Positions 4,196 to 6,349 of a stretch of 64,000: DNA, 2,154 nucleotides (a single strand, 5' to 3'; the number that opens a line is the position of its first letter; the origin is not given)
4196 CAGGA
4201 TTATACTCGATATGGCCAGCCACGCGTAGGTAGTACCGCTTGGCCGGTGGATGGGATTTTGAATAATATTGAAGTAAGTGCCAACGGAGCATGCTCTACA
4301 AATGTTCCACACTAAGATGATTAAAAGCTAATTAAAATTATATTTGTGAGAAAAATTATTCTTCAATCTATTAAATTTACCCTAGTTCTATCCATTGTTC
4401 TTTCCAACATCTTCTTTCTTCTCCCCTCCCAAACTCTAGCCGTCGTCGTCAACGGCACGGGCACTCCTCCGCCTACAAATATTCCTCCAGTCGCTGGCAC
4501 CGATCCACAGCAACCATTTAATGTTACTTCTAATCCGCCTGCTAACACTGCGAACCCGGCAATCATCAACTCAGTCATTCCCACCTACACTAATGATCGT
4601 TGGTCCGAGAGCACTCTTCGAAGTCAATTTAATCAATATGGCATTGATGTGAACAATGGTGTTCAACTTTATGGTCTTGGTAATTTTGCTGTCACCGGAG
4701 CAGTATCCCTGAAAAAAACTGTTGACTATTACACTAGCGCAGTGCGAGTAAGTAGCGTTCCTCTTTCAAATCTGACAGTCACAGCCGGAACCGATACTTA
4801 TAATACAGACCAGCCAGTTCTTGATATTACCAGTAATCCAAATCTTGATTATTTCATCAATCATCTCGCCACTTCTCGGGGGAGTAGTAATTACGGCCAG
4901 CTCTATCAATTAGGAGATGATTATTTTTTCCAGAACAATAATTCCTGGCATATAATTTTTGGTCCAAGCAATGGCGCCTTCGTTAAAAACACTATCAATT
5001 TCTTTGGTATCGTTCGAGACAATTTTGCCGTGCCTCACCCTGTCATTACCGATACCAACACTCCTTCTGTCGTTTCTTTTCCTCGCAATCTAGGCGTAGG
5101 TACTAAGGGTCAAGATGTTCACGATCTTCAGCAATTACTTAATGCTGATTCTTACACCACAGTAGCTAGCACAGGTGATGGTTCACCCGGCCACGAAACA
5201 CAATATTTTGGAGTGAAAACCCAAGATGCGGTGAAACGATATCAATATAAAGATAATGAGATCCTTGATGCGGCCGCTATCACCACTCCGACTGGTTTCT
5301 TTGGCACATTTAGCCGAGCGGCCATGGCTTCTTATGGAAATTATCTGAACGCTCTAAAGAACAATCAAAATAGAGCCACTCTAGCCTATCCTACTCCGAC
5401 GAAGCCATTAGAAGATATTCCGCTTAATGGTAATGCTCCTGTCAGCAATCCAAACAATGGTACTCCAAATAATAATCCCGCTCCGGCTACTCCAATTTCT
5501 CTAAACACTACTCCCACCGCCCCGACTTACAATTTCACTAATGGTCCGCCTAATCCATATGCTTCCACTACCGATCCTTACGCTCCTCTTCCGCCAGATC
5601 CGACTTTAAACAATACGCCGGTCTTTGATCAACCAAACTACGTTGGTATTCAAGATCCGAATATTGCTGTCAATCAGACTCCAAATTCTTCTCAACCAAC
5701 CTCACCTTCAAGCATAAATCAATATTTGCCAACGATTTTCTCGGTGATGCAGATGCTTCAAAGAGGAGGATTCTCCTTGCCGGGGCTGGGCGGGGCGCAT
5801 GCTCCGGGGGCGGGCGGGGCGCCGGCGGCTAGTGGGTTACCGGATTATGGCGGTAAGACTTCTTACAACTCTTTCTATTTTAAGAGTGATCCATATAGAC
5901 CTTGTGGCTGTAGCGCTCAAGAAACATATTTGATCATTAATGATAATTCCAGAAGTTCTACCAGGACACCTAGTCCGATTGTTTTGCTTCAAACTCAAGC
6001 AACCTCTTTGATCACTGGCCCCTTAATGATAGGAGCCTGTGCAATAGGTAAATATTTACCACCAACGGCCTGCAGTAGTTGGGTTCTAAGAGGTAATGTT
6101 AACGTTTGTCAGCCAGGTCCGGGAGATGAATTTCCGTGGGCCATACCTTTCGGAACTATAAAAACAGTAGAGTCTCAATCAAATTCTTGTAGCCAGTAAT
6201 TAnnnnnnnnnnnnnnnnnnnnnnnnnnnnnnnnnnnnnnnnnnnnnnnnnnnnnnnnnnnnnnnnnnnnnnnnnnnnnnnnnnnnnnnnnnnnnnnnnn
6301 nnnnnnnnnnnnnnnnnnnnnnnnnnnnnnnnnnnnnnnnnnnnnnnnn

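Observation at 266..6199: Tandem array of four secreted proteins sharing one peptidoglycan-binding module but carrying different effector ends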

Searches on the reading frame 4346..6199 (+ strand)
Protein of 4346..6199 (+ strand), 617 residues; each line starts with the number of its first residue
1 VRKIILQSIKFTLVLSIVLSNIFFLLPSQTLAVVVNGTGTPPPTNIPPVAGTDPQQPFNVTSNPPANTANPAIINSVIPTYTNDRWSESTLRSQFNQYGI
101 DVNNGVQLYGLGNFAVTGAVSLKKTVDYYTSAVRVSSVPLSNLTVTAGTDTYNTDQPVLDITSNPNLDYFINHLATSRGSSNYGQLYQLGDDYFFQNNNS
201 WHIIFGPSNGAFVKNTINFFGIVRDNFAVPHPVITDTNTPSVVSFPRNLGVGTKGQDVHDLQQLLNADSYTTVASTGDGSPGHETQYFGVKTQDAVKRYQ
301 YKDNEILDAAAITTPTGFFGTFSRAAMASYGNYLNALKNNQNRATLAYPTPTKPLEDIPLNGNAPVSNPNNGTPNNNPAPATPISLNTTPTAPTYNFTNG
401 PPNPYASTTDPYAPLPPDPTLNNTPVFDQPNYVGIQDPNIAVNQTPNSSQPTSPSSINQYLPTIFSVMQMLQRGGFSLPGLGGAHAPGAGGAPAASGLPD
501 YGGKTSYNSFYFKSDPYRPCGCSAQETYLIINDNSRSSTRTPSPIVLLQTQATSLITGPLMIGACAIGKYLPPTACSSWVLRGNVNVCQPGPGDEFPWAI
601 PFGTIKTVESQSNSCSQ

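Call 3: search_protein_families(library=pfam, proteins=[window:4346-6199:+], max_evalue=1)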
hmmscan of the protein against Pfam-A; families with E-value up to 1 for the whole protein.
window:4346-6199:+ (617 aa): 1 family
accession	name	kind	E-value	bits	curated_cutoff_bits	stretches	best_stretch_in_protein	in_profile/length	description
PF01471.23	PG_binding_1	-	7.8e-06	26.4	23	1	255-301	2-39/57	Putative peptidoglycan binding domain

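Call 4: search_protein_families(library=ncbifam, proteins=[window:4346-6199:+], max_evalue=1)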
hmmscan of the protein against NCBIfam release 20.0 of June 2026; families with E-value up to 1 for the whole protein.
window:4346-6199:+ (617 aa): 0 families

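Call 13: search_solved_structures(query=window:4346-6199:+, max_evalue=10)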
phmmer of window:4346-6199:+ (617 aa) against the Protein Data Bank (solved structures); distinct sequences matched with E-value up to 10: 1.
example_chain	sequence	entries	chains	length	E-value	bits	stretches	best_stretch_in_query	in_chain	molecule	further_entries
7l6s_A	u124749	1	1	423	1.3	10.8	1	162-216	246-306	DNA topoisomerase II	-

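Call 40: find_homologous_proteins(query=A9, max_evalue=0.001)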
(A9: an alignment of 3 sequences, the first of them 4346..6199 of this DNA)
Query A9 (3 sequences) (617 aa, profile of the alignment): 12 proteins with E <= 0.001 among 8000 candidates.
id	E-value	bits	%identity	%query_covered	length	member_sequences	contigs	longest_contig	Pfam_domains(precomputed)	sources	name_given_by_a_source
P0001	0.0e+0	1127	52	82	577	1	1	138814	PF01471.24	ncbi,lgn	-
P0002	0.0e+0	1023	100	100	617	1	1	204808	PF01471.24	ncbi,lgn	-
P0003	1.7e-265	900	51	72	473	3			PF01471.24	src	-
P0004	5.4e-219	747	62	98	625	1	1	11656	-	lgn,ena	-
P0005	1.4e-183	630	49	94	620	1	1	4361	PF01471.24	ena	-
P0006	8.2e-166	571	45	98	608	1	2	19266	-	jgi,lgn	jgi:hypothetical protein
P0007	3.8e-26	110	39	20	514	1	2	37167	PF01471.24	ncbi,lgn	-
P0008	3.1e-14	71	44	16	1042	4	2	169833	PF01731.27,PF05345.19,PF01436.28,PF01471.24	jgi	jgi:DNA-binding beta-propeller fold protein YncE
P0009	5.6e-13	67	42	13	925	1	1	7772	PF00028.24,PF01471.24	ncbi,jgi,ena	jgi:peptidoglycan hydrolase-like protein with peptidoglycan-binding domain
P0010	1.5e-9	55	40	16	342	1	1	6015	PF01471.24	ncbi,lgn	-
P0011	7.7e-9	53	41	19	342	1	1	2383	PF01471.24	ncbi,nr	ncbi:MAG TPA: peptidoglycan-binding protein, partial [Candidatus Paceibacterota bacterium]|nr:peptid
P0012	5.8e-5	40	35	9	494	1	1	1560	PF09374.16,PF01476.27,PF23473.2,PF01471.24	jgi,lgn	-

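Call 52: predict_structure(alignment_id=A10)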
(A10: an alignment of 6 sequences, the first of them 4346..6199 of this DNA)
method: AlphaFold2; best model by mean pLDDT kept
length: 617 residues; sequences in the alignment: 6
mean_pLDDT: 34.4   pTM: 0.30
mean pLDDT of the five models: 34.4, 34.4, 34.1, 32.3, 30.5
residues with pLDDT >= 90: 0; 70-90: 14; 50-70: 81; < 50: 522
segments of 3 or more residues with pLDDT < 50: 1-7, 19-86, 109-115, 128-138, 149-156, 206-617
pLDDT, mean of each block of 10 residues (from residue 1): 44 49 37 26 29 28 24 28 44 55 58 50 53 45 64 46 71 55 52 64 52 30 25 28 24 30 32 32 32 31 28 27 29 31 27 24 27 28 26 29 30 32 25 26 25 27 28 30 25 23 28 32 25 29 26 24 26 34 36 30 28 27
secondary structure, 60 per line:
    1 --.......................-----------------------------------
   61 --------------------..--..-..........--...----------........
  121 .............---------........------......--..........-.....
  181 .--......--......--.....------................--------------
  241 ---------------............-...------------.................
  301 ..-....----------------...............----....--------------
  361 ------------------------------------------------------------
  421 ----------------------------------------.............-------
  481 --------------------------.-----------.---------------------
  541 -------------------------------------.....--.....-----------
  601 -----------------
elements in order: H3-25 H88-97 E100-102 H113-133 E143-150 E157-162 H165-174 E176-181 E184-189 E192-197 E200-204 H211-226 H256-267 H284-302 H304-307 H324-338 H343-346 H461-473 E578-582 E585-589
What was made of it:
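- On PG_binding_1 (PF01471): The only model covering a module (PgD) had pLDDT of about 30 there (call 52).
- Tried and rejected: An AF2 model of full-length PgD with 6 orthologues failed (mean pLDDT 34, call 52).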

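Call 93: fold_search(model_id=the predicted structure, library=pdb)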
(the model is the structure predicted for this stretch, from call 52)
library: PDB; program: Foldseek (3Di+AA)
matches with E <= 10: 239; with E <= 0.001: 0
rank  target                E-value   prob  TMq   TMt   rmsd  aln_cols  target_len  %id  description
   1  3cgz_C                4.0e-02  0.35  0.09  0.29   8.6       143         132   10  Crystal Structure of Salmonella Sensor Kinase PhoQ catalytic domain (released 2008-05-13)
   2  4r39_A                1.3e-01  0.20  0.10  0.21   9.5       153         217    9  Histidine kinase domain from Erythrobacter litoralis EL346 blue-light activated histidine kinase (released 2014-12-03)
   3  3k8j                  1.5e-01  0.85  0.09  0.20  10.1        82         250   13  Structure of crystal form III of TP0453 (released 2010-10-27)
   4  4gt8                  1.9e-01  0.16  0.10  0.27   8.1       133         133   10  Crystal Structure of the Catalytic and ATP-binding Domain from VraS in Complex with ADP (released 2013-08-28)
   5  3k8i                  2.1e-01  0.75  0.09  0.20  10.2        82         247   17  Structure of crystal form IV of TP0453 (released 2010-10-27)
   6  3a0y_A                2.8e-01  0.21  0.10  0.30   9.9       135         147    7  Catalytic domain of histidine kinase ThkA (TM1359) (nucleotide free form 3: 1,2-propanediol, orthorombic) (released 2009-10-20)
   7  9nlt_B                2.8e-01  0.10  0.06  0.21  12.7       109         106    9  Crystal Structure of Flpp3-minibinder687 Complex (released 2025-10-22)
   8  4jau                  3.0e-01  0.23  0.11  0.24   8.7       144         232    7  Structural basis of a rationally rewired protein-protein interface (HK853mutant A268V, A271G, T275M, V294T and D297E) (released 2013-09-04)
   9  3k8h_A                3.2e-01  0.38  0.10  0.21  10.6       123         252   13  Structure of crystal form I of TP0453 (released 2010-10-27)
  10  4r39_C                3.8e-01  0.14  0.10  0.22   8.6       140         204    8  Histidine kinase domain from Erythrobacter litoralis EL346 blue-light activated histidine kinase (released 2014-12-03)
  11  3k8g_A                4.5e-01  0.57  0.09  0.20  10.1        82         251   13  Structure of crystal form I of TP0453 (released 2010-10-27)
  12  3ehf_D                4.5e-01  0.20  0.11  0.26   7.6       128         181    6  Crystal structure of DesKC in complex with AMP-PCP (released 2009-09-15)
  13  1d1j_A                4.8e-01  0.07  0.05  0.14  12.8        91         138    8  CRYSTAL STRUCTURE OF HUMAN PROFILIN II (released 2000-12-22)
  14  7pks_f                4.8e-01  0.07  0.08  0.09  29.9       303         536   11  Structural basis of Integrator-mediated transcription regulation (released 2021-12-08)
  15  9r2v_E                5.1e-01  0.06  0.06  0.19  13.9       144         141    7  De novo designed M16 protein fold (released 2025-05-14)
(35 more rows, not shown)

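Call 99: search_protein_families(library=phrogs, proteins=[window:4346-6199:+], max_evalue=0.01)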
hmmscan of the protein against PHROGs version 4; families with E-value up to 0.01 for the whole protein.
window:4346-6199:+ (617 aa): 1 family
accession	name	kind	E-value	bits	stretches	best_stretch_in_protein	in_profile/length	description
phrog_1493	-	lysis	8.2e-06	26.2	1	240-302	234-288/394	endolysin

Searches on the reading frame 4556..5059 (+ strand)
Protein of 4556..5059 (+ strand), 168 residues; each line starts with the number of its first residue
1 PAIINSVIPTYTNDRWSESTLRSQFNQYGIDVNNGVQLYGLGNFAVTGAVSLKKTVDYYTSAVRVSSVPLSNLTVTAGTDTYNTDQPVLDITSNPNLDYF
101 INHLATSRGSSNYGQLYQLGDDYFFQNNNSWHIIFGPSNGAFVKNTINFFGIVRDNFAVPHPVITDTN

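Call 69: search_solved_structures(query=A8, max_evalue=10)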
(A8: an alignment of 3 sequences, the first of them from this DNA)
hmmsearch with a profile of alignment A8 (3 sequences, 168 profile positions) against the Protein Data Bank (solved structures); distinct sequences matched with E-value up to 10: 1.
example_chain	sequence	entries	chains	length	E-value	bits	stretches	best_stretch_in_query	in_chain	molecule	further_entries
2atx_A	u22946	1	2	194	0.37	14.2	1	5-48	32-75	small GTP binding protein TC10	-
